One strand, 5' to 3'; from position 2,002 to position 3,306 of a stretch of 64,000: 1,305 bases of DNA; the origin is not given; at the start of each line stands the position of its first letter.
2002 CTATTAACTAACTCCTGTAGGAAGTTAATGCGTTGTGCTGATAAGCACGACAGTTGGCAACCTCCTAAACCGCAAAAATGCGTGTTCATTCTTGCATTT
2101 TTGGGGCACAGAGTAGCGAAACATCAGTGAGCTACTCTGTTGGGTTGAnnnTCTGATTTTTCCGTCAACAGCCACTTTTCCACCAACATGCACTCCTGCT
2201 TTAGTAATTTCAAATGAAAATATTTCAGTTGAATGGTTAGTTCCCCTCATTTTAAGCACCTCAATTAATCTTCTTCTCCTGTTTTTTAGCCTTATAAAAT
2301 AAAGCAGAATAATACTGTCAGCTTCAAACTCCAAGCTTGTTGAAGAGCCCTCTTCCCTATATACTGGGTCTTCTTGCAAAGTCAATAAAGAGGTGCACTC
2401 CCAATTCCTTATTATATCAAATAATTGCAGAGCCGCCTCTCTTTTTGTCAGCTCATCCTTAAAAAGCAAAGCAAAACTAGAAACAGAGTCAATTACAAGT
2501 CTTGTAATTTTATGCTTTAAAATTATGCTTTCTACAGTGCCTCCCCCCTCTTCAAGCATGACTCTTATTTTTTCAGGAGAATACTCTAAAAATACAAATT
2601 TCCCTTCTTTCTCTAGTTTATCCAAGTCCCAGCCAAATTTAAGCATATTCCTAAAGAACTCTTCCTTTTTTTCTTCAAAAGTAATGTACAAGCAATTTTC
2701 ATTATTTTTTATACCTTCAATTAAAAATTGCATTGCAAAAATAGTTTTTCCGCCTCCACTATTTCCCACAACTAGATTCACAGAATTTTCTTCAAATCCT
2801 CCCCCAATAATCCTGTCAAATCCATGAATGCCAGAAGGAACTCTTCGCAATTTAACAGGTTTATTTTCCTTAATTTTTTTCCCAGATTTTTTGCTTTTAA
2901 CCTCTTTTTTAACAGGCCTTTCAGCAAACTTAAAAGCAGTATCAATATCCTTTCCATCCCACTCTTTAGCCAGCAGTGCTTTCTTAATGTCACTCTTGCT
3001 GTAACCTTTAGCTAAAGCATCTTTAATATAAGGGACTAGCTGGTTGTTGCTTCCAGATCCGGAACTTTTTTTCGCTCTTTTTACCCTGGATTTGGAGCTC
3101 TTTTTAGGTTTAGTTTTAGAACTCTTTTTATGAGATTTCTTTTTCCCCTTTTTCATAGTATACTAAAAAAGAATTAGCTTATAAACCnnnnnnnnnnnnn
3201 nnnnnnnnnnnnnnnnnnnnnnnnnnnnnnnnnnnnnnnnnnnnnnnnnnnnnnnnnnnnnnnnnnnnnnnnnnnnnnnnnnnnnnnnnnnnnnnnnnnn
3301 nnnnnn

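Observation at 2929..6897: The two unrelated filament ATPases share the same lysine tail + ~37-aa N-terminal module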

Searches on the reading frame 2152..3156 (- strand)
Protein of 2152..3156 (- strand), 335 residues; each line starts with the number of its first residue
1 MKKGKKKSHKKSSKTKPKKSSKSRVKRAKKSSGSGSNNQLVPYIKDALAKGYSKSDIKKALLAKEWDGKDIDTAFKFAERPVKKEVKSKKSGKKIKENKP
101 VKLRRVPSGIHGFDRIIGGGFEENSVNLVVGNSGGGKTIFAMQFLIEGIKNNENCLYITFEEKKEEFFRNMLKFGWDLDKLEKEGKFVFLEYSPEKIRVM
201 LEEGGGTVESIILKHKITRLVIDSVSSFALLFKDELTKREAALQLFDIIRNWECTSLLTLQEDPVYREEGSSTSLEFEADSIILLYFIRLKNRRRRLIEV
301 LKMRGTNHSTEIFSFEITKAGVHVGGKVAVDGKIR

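Call 5: search_protein_families(library=pfam, proteins=[window:2152-3156:-], max_evalue=1)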
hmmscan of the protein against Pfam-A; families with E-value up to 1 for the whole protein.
window:2152-3156:- (335 aa): 12 families
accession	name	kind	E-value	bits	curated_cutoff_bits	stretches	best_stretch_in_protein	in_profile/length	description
PF06745.19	ATPase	-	9.5e-60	202.3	26.6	1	106-325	1-227/231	KaiC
PF13481.12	AAA_25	-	4.3e-05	23.7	27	1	103-252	12-176/195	AAA domain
PF03796.21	DnaB_C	-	0.0003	20.7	27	1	106-173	2-69/255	DnaB-like helicase C terminal domain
PF05625.17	PAXNEB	-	0.00083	18.9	28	1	107-170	20-84/366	PAXNEB protein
PF14417.12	MEDS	-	0.0019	18.5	29.8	1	141-191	17-67/161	MEDS: MEthanogen/methylotroph, DcmR Sensory domain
PF13173.12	AAA_14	-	0.0031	17.9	27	1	124-174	2-53/129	AAA domain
PF20720.3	nSTAND3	-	0.0078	16.4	27.2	1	122-161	15-54/155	Novel STAND NTPase 3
PF00154.27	RecA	-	0.0085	16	27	1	89-181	16-107/262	recA bacterial DNA recombination protein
PF11193.13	DUF2812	-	0.042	14.5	27.8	1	162-200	3-40/110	Protein of unknown function (DUF2812)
PF13479.12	AAA_24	-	0.043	14.1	27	1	128-237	6-85/195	AAA domain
PF07088.17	GvpD_P-loop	-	0.05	13.9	24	1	128-167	14-52/189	GvpD gas vesicle protein, P-loop domain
PF12775.13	AAA_7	-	0.18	11.7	25.8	1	124-162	33-71/181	P-loop containing dynein motor region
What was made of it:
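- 2149..3156 (-): KaiC-like single-domain ATPase gene (335 aa) carrying the add-on. Pfam KaiC PF06745 E=9.5e-60 at residues 106-325 (call 5).
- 2164..2844 (-): KaiC/RecA-like ATPase domain (residues 105-331). Pfam match (call 5).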

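Call 10: search_protein_families(library=ncbifam, proteins=[window:2152-3156:-], max_evalue=10)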
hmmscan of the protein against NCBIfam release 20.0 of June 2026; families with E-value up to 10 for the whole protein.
window:2152-3156:- (335 aa): 22 families
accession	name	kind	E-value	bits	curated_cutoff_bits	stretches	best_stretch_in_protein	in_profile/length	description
NF006799.0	PRK09302.1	equivalog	4e-47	160.9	408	1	98-324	5-238/515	circadian clock protein KaiC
TIGR03880.1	KaiC_arch_3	hypoth_equivalog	5.8e-44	150.3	249.45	1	109-324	1-217/224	KaiC domain-containing protein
TIGR03877.1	thermo_KaiC_1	hypoth_equivalog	6.8e-33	114.1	307.25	1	104-324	2-232/238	KaiC domain-containing protein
TIGR02655.1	circ_KaiC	equivalog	4.2e-32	111.4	546.25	1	106-324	3-228/484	circadian clock protein KaiC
TIGR03881.1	KaiC_arch_4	hypoth_equivalog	2.7e-31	109.1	247.8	1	104-319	1-222/231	KaiC domain-containing protein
NF052589.1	ArlH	equivalog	5.2e-15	55.8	215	1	113-319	9-217/229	archaellum protein ArlH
NF004723.0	PRK06067.1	subfamily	5.7e-15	55.5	194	1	102-319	12-229/243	flagellar accessory protein FlaH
TIGR03878.1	thermo_KaiC_2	hypoth_equivalog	1.1e-12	47.9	232.2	1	119-262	31-175/259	KaiC domain-containing protein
TIGR00416.1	sms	equivalog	7.2e-08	31.6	403.05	1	83-175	53-145/454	DNA repair protein RadA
NF006320.0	PRK08533.1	equivalog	3.8e-07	29.9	215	1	113-302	13-200/230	flagellar accessory protein FlaH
NF003301.0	PRK04301.1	equivalog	3.1e-06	26.6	259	1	85-240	63-218/316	DNA repair and recombination protein RadA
TIGR02237.1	recomb_radB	equivalog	3.2e-06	27.2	172.4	1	114-322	2-209/210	DNA repair and recombination protein RadB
TIGR02236.1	recomb_radA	equivalog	8.7e-06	25.3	361.15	1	84-147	57-119/311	DNA repair and recombination protein RadA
NF006861.0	PRK09361.1-1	equivalog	1.5e-05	24.7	278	1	105-173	4-72/235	DNA repair and recombination protein RadB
NF004629.0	PRK05973.1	equivalog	0.00017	20.7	156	1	125-184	65-124/237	DNA helicase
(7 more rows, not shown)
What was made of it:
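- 2149..3156 (-): NCBIfam KaiC_arch_3 scores 150 bits against a cutoff of 249, and ArlH 56 against 215 (call 10).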

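Call 14: find_homologous_proteins(query=window:2152-3156:-, max_evalue=0.00001)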
Query window:2152-3156:- (335 aa): 2367 proteins with E <= 0.00001 among 8000 candidates; the best 120 are listed.
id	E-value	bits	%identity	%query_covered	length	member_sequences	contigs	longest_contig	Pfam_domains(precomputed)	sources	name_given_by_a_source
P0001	4.0e-212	721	100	100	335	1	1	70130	PF06745.20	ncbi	ncbi:MAG: ATPase domain-containing protein [archaeon]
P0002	4.5e-140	485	72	87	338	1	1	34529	PF06745.20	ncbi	ncbi:MAG: ATPase domain-containing protein [archaeon]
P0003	1.5e-104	368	70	73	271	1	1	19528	PF06745.20,PF13481.13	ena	-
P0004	5.3e-104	366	74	67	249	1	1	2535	PF06745.20,PF03796.22,PF13481.13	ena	-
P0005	3.2e-103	364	70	67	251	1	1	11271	PF06745.20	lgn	-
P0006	3.2e-102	360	66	73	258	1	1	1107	PF06745.20,PF13481.13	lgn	-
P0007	7.3e-102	359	66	72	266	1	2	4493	PF06745.20,PF13481.13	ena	-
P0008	8.1e-102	359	73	65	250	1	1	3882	PF06745.20,PF03796.22,PF13481.13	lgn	-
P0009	1.2e-101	359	65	74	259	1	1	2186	PF06745.20,PF03796.22,PF13481.13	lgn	-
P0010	2.2e-101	358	70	67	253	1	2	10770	PF06745.20,PF13481.13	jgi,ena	jgi:circadian clock protein KaiC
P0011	2.6e-101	357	72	67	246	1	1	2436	PF06745.20,PF13481.13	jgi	jgi:circadian clock protein KaiC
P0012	3.5e-101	357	71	66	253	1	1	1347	PF06745.20,PF13481.13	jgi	-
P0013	3.5e-101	357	67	72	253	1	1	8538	PF06745.20,PF13481.13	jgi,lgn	jgi:circadian clock protein KaiC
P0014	4.5e-101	357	71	66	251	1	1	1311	PF06745.20,PF13481.13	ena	-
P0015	5.7e-101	356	71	66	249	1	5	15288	PF06745.20,PF03796.22,PF05625.18,PF13481.13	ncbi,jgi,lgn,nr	ncbi:hypothetical protein FJZ19_04930 [Candidatus Pacearchaeota archaeon]|nr:hypothetical protein [C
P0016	1.7e-100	355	69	67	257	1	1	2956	PF06745.20,PF03796.22,PF05625.18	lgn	-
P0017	2.7e-100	354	69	70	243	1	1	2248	PF06745.20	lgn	-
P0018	1.1e-99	352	70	71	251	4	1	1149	PF06745.20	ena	-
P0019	2.5e-99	351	68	68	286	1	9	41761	PF06745.20,PF13481.13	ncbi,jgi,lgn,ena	-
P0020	2.7e-99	351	66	70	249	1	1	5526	PF06745.20,PF03796.22,PF13481.13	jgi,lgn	jgi:circadian clock protein KaiC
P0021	3.3e-99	351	68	72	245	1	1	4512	PF06745.20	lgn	-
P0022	5.3e-99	350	72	66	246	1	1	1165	PF06745.20,PF05625.18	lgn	-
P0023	5.7e-99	350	67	68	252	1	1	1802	PF06745.20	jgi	jgi:circadian clock protein KaiC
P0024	9.7e-99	349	67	69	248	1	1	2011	PF06745.20,PF13481.13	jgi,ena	-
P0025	1.2e-98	349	70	68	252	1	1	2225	PF06745.20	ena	-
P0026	1.3e-98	349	68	66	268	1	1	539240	PF06745.20,PF13481.13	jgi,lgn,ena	-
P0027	2.9e-98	347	68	70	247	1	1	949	PF06745.20,PF13481.13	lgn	-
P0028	3.4e-98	347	65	73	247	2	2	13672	PF06745.20,PF03796.22,PF13481.13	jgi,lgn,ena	-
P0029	6.7e-98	346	69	67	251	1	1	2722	PF06745.20,PF13481.13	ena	-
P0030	1.3e-97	345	70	67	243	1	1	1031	PF06745.20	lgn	-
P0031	1.9e-97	345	70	66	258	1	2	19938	PF06745.20,PF13481.13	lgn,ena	-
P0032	2.8e-97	344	68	68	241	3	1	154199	PF06745.20,PF13481.13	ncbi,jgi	-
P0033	4.4e-97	344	65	73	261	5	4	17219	PF06745.20,PF13481.13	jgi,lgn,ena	-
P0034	8.9e-97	343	66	72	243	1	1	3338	PF06745.20,PF13481.13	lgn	-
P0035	1.1e-96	342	63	74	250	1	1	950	PF06745.20,PF03796.22,PF13481.13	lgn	-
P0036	1.4e-96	342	64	73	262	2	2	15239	PF06745.20,PF13481.13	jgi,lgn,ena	-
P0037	3.8e-96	341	64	69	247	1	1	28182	PF06745.20,PF13481.13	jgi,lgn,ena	-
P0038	4.9e-96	340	69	67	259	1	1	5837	PF06745.20,PF13481.13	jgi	-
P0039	5.9e-96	340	64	74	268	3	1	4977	PF06745.20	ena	-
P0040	6.4e-96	340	67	69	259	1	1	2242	PF06745.20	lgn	-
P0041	7.1e-96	340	67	69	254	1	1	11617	PF06745.20,PF13481.13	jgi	jgi:circadian clock protein KaiC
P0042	9.0e-96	339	67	69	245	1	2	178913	PF06745.20,PF13481.13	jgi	jgi:circadian clock protein KaiC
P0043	3.2e-95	337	67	68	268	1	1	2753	PF06745.20,PF13481.13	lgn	-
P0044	4.4e-95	337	65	66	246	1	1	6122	PF06745.20,PF03796.22,PF08423.18,PF13481.13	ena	-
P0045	4.6e-95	337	61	76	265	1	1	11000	PF06745.20,PF13481.13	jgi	-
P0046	6.3e-95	336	64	72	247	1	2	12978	PF06745.20,PF00154.28,PF13481.13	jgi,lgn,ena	-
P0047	7.2e-95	336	66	68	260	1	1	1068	PF06745.20,PF03796.22,PF13481.13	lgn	-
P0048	7.3e-95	336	66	66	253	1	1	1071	PF06745.20,PF13481.13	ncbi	-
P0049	7.8e-95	336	64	68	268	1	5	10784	PF06745.20,PF13481.13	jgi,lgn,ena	-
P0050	9.2e-95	336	69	67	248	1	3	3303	PF06745.20,PF13481.13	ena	-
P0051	1.1e-94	336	67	67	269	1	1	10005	PF06745.20,PF13481.13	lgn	-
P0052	1.2e-94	336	64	69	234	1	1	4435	PF06745.20,PF13481.13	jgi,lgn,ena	-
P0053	1.4e-94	335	65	71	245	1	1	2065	PF06745.20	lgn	-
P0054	1.6e-94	335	64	71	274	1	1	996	PF06745.20,PF13481.13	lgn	-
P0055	1.6e-94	335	63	74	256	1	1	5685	PF06745.20,PF13481.13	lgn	-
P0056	2.7e-94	334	70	67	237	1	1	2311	PF06745.20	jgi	jgi:circadian clock protein KaiC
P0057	2.8e-94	334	69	66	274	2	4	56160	PF06745.20,PF13481.13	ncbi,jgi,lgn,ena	-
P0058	2.9e-94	334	68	66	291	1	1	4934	PF06745.20,PF08423.18,PF13481.13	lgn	-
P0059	3.7e-94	334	61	75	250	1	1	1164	PF06745.20,PF03796.22,PF13481.13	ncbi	-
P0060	4.0e-94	334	68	66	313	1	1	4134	PF06745.20,PF13481.13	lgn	-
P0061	4.0e-94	334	69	66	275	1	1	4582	PF06745.20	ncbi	-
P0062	4.7e-94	334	68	66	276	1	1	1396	PF06745.20,PF13481.13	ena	-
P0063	6.3e-94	333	69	66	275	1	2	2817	PF06745.20,PF13481.13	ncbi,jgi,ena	-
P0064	6.9e-94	333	64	72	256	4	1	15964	PF06745.20,PF13481.13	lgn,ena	-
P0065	9.1e-94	333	67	66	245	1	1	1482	PF06745.20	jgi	jgi:circadian clock protein KaiC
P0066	1.2e-93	332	64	69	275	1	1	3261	PF06745.20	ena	-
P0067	1.8e-93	332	64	69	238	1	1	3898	PF06745.20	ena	-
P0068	2.2e-93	331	63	71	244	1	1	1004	PF06745.20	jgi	jgi:KaiC/GvpD/RAD55 family RecA-like ATPase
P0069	2.2e-93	331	68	66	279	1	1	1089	PF06745.20,PF13481.13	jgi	jgi:circadian clock protein KaiC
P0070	2.5e-93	331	63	72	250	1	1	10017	PF06745.20,PF13481.13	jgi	jgi:circadian clock protein KaiC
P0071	3.4e-93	331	65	67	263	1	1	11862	PF06745.20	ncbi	-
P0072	5.3e-93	330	61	77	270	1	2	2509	PF06745.20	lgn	-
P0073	8.3e-93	330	63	69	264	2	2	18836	PF06745.20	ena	-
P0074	1.2e-92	329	62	69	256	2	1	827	PF06745.20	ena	-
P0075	1.3e-92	329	69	66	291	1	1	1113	PF06745.20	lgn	-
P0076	2.1e-92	328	65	66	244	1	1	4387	PF06745.20,PF13481.13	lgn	-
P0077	2.6e-92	328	63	66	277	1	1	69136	PF06745.20,PF13481.13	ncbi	-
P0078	2.8e-92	328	64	68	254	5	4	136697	PF06745.20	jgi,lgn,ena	jgi:KaiC/GvpD/RAD55 family RecA-like ATPase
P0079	2.9e-92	328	64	67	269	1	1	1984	PF06745.20,PF13481.13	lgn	-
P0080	4.6e-92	327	64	69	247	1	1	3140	PF06745.20,PF13481.13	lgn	-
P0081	5.0e-92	327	63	74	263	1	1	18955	PF06745.20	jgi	-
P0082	7.7e-92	326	64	66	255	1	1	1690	PF06745.20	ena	-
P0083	9.4e-92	326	63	70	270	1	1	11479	PF06745.20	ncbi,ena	-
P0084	1.0e-91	326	67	66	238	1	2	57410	PF06745.20,PF13481.13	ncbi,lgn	-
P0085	1.2e-91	326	63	70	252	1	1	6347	PF06745.20,PF05625.18,PF13481.13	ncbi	ncbi:MAG: ATPase domain-containing protein [Candidatus Pacearchaeota archaeon]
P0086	1.4e-91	326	65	68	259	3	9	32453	PF06745.20,PF03796.22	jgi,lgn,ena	-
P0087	1.4e-91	325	63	73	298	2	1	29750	PF06745.20,PF08423.18,PF13481.13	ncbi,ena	-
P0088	2.0e-91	325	63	68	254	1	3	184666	PF06745.20,PF05625.18,PF13481.13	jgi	jgi:circadian clock protein KaiC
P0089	2.1e-91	325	63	67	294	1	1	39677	PF06745.20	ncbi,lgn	-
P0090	2.3e-91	325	65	67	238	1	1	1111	PF06745.20,PF05625.18,PF23442.2,PF13481.13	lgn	-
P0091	2.6e-91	325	63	72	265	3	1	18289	PF06745.20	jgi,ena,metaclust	metaclust:\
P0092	3.3e-91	324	62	70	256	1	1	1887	PF06745.20,PF13481.13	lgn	-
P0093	3.5e-91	324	61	69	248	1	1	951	PF06745.20,PF13481.13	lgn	-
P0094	3.9e-91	324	67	66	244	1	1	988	PF06745.20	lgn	-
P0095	4.0e-91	324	63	66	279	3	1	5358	PF06745.20,PF05625.18,PF13481.13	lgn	-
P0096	5.9e-91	323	63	67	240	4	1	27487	PF06745.20,PF13481.13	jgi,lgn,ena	-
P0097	8.9e-91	323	64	70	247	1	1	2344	PF06745.20,PF13481.13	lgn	-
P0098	1.0e-90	323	64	66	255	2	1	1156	PF06745.20,PF13481.13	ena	-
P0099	1.1e-90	323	59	72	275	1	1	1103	PF06745.20,PF03796.22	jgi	-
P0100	1.2e-90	322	63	67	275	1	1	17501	PF06745.20,PF13481.13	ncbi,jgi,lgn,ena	-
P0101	1.3e-90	322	60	69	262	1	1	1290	PF06745.20,PF03796.22,PF13481.13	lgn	-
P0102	1.5e-90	322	65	67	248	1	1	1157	PF06745.20,PF05625.18,PF13481.13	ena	-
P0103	1.6e-90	322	62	71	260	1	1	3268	PF06745.20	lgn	-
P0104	1.7e-90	322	60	74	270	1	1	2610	PF06745.20,PF13481.13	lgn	-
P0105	1.9e-90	322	64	68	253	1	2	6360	PF06745.20,PF13481.13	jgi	jgi:circadian clock protein KaiC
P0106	2.0e-90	322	63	69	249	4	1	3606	PF06745.20,PF23442.2,PF13481.13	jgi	-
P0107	2.0e-90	322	61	68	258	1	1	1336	PF06745.20,PF13481.13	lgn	-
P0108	2.2e-90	322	66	66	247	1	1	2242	PF06745.20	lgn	-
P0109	2.2e-90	322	64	66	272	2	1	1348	PF06745.20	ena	-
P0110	2.3e-90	321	63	68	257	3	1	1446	PF06745.20,PF12846.14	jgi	jgi:circadian clock protein KaiC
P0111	3.2e-90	321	63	65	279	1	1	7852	PF06745.20,PF13481.13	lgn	-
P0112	3.2e-90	321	62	68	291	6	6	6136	PF06745.20,PF13481.13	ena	-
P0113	3.3e-90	321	63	67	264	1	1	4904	PF06745.20,PF13481.13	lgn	-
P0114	3.7e-90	321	64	67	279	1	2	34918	PF06745.20,PF13481.13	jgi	jgi:circadian clock protein KaiC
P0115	4.6e-90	321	61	71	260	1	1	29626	PF06745.20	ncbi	-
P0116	4.8e-90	320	64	67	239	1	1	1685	PF06745.20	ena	-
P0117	5.4e-90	320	60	68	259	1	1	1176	PF06745.20,PF03796.22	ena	-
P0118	5.9e-90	320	62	70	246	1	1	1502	PF06745.20,PF13481.13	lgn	-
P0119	6.3e-90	320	60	73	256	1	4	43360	PF06745.20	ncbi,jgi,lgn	-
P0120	7.7e-90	320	61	71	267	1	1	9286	PF06745.20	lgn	-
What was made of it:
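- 2149..3156 (-): Identical to NCBI protein P0001 (call 14).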

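Call 23: find_encoding_contigs(protein=P0002, flank=10000, max_places=3)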
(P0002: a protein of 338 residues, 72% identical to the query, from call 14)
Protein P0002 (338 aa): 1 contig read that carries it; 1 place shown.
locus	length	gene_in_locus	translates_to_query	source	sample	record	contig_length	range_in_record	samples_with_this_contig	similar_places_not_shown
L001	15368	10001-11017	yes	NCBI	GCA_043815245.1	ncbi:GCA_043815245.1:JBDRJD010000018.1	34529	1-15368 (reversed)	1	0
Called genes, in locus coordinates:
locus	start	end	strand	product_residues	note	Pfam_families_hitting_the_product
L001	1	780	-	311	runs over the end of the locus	-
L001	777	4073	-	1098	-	PF13385:Laminin_G_3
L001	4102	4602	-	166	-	-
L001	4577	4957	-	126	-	-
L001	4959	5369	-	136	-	-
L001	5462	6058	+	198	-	-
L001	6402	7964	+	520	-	PF00437:T2SSE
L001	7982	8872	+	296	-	PF00482:T2SSF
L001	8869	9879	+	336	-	PF00482:T2SSF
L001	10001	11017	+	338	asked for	PF06745:ATPase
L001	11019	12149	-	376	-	PF00579:tRNA-synt_1b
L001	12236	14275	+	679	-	PF01835:MG2 (faint)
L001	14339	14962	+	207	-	PF00702:Hydrolase, PF12710:HAD (faint), PF13419:HAD_2, PF13242:Hydrolase_like (weak)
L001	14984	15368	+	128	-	?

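Call 64: search_solved_structures(query=window:2152-3156:-, max_evalue=1e-10, show_alignments=0)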
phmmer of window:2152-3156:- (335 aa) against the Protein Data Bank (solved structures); distinct sequences matched with E-value up to 1e-10: 44.
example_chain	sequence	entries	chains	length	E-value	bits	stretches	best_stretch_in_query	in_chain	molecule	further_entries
8zn5_B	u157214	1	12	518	1.6e-71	244.7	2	97-320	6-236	KaiC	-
8zn6_F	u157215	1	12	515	4.6e-58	200.5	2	100-324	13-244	KaiC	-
5jwq_A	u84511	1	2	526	7.5e-57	196.6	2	97-319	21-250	Circadian clock protein kinase KaiC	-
7dy1_A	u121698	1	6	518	3.1e-56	194.5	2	97-319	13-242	Circadian clock protein kinase KaiC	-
4o0m_A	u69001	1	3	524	3.3e-56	194.4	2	97-319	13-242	Circadian clock protein kinase KaiC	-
7s65_A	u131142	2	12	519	2e-53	185.3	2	104-324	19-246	Circadian clock protein kinase KaiC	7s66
8jon_A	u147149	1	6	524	2.1e-53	185.2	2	102-324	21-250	Circadian clock oscillator protein KaiC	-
9ofh_A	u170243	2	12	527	3.1e-53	184.7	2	104-324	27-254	Circadian clock oscillator protein KaiC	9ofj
3s1a_A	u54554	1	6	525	3.5e-53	184.5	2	104-324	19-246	Circadian clock protein kinase kaiC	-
7x1z_A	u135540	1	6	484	3.8e-53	184.4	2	106-324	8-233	Circadian clock oscillator protein KaiC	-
3k09_A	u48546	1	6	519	4.9e-53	184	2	104-324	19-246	Circadian clock protein kinase kaiC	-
3jzm_A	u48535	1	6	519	7.3e-53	183.4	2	104-324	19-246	Circadian clock protein kinase kaiC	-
7dyk_A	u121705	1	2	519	7.5e-53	183.4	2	104-324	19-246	Circadian clock protein kinase KaiC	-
3k0f_A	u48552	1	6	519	8.2e-53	183.3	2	104-324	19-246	Circadian clock protein kinase KaiC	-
7dye_A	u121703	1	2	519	8.7e-53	183.2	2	104-324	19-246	Circadian clock protein kinase KaiC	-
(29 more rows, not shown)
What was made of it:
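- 2164..2844 (-): PDB KaiC chains align from query residue 97-106 onwards (call 64).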

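Call 66: find_encoding_contigs(protein=P0001, flank=1000, max_places=2)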
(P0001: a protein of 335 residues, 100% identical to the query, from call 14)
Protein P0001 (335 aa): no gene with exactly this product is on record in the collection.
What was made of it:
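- Tried and rejected: Provenance: find_encoding_contigs could not locate P0001, so the window's own assembly accession was not recovered (call 66).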
